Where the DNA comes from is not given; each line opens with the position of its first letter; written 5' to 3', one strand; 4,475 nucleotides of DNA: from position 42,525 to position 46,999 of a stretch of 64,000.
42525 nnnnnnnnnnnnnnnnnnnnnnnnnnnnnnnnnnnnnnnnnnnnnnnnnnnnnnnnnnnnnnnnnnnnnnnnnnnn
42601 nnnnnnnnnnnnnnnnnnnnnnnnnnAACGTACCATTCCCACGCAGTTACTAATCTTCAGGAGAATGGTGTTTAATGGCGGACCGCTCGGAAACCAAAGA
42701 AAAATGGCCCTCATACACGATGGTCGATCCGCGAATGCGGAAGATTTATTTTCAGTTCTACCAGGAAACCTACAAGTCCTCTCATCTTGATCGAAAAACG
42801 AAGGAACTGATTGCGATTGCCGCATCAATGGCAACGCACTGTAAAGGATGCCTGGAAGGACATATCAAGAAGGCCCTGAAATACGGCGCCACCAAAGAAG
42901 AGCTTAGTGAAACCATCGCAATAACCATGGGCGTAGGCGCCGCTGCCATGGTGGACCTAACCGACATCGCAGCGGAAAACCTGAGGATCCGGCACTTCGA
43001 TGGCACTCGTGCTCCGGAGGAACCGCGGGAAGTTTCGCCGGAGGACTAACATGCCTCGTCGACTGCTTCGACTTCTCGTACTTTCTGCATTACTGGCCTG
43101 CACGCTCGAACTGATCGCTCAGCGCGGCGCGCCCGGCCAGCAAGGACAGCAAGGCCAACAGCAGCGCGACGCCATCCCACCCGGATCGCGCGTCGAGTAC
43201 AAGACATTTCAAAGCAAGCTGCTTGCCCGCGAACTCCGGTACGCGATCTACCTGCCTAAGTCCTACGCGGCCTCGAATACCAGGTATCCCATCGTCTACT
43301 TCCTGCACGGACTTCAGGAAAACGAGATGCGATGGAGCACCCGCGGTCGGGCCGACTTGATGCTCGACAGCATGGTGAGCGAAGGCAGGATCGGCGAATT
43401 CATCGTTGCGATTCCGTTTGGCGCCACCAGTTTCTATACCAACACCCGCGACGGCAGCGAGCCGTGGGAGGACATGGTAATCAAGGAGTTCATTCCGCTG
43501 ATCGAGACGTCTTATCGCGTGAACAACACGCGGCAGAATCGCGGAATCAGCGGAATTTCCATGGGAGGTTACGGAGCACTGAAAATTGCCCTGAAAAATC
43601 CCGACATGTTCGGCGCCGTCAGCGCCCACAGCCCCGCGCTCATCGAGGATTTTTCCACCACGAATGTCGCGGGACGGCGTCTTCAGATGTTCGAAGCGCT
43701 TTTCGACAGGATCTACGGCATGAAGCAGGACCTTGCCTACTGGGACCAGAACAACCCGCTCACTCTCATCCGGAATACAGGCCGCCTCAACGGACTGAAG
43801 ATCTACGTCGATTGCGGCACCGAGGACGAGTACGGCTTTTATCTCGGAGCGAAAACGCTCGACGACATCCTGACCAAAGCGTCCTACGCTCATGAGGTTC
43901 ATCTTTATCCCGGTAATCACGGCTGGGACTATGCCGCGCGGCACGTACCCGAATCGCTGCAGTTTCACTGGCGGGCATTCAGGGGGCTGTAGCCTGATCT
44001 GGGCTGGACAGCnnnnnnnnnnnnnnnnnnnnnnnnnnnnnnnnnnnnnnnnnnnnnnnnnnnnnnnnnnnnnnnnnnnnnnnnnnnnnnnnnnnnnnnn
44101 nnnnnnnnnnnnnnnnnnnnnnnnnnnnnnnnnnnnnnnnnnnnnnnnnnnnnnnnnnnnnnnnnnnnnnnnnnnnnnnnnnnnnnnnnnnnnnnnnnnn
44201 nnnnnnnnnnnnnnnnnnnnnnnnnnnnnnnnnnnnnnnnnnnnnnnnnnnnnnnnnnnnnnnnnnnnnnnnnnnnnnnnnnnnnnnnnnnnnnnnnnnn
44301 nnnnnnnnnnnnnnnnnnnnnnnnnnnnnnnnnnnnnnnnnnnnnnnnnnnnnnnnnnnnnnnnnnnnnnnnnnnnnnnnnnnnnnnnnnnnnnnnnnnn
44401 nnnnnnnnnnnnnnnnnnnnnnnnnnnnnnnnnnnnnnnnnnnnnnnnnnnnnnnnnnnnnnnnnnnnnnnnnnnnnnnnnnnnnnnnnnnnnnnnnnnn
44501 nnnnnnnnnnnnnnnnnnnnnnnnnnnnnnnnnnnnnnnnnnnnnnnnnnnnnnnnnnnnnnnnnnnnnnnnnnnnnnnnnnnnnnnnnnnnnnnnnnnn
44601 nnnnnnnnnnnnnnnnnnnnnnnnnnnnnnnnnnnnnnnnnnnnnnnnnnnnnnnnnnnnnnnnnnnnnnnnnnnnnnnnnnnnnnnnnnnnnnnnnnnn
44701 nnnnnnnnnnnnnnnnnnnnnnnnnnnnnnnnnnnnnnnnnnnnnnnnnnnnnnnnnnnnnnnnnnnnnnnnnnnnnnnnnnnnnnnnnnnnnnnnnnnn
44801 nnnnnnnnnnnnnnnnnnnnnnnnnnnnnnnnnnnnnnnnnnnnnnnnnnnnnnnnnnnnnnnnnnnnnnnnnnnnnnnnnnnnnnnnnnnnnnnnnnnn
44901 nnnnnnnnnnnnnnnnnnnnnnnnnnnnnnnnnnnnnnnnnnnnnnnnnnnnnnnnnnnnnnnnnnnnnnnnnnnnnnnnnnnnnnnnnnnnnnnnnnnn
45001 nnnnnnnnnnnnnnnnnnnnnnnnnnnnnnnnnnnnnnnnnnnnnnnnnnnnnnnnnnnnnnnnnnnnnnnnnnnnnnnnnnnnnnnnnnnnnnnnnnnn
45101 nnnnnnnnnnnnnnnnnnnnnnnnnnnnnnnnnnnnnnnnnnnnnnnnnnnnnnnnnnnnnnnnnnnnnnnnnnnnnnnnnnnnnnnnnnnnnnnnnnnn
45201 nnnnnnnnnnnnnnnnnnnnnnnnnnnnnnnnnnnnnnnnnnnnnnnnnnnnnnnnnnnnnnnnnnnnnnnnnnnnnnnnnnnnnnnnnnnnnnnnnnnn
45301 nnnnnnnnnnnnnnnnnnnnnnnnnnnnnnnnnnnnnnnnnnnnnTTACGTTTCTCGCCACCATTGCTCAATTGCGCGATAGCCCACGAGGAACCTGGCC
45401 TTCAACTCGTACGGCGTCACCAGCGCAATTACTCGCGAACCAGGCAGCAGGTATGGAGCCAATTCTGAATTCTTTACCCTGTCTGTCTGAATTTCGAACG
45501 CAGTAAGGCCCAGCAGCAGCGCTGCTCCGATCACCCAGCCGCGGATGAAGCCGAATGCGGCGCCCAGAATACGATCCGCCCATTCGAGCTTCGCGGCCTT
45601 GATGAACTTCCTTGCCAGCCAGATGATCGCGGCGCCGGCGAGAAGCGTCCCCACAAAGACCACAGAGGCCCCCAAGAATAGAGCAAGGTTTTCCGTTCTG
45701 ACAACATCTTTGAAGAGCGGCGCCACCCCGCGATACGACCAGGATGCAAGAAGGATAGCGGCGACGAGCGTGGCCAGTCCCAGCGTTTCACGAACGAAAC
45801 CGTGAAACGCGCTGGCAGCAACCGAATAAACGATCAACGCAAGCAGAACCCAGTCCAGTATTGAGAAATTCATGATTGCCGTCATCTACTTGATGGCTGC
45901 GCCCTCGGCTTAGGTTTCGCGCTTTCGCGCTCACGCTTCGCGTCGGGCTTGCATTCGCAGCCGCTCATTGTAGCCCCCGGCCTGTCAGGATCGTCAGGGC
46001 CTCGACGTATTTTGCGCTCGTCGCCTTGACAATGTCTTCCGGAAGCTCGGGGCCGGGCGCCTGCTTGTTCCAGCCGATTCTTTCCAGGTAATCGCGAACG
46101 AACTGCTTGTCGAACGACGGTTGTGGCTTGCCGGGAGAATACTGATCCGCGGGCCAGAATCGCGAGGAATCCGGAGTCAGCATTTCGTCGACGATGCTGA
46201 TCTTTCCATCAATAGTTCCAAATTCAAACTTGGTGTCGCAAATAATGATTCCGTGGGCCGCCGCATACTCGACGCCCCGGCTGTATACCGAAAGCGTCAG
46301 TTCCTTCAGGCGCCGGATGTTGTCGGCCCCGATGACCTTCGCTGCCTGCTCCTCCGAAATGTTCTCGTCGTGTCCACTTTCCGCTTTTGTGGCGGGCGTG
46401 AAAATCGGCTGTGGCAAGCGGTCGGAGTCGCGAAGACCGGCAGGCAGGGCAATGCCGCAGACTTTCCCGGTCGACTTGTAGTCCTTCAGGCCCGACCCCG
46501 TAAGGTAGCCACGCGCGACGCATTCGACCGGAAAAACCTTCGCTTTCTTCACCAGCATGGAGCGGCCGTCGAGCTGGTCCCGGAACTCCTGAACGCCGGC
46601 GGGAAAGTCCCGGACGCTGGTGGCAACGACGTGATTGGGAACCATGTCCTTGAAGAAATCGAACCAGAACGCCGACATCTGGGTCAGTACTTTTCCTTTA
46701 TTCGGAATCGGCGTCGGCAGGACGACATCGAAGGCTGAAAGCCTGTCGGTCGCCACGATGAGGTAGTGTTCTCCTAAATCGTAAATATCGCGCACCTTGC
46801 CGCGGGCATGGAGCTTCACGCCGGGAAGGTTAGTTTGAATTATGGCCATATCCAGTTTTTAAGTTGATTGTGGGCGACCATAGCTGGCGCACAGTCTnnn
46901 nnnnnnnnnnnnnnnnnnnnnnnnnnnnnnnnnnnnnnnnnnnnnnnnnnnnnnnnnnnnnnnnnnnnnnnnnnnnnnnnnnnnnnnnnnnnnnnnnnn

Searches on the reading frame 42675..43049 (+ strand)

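Call 65: search_protein_families(library=pfam, proteins=[window:42675-43049:+], max_evalue=0.001)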
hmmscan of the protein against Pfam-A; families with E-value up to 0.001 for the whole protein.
window:42675-43049:+ (124 aa): 1 family
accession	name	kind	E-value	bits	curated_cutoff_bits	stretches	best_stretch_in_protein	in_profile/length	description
PF02627.25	CMD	-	7.3e-19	68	23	1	19-92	1-75/84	Carboxymuconolactone decarboxylase family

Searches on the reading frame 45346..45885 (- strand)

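Call 65: search_protein_families(library=pfam, proteins=[window:45346-45885:-], max_evalue=0.001)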
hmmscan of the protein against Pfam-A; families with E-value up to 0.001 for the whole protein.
window:45346-45885:- (179 aa): 1 family
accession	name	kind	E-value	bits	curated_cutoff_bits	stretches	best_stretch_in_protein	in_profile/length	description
PF02674.22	Colicin_V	-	6.4e-29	101.2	29.3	1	10-147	1-140/144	Colicin V production protein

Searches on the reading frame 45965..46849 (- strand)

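Call 65: search_protein_families(library=pfam, proteins=[window:45965-46849:-], max_evalue=0.001)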
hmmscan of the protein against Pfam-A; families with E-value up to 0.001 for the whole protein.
window:45965-46849:- (294 aa): 1 family
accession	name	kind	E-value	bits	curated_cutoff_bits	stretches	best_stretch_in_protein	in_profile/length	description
PF01259.24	SAICAR_synt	-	1.3e-78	264.4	20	1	15-264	3-230/233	SAICAR synthetase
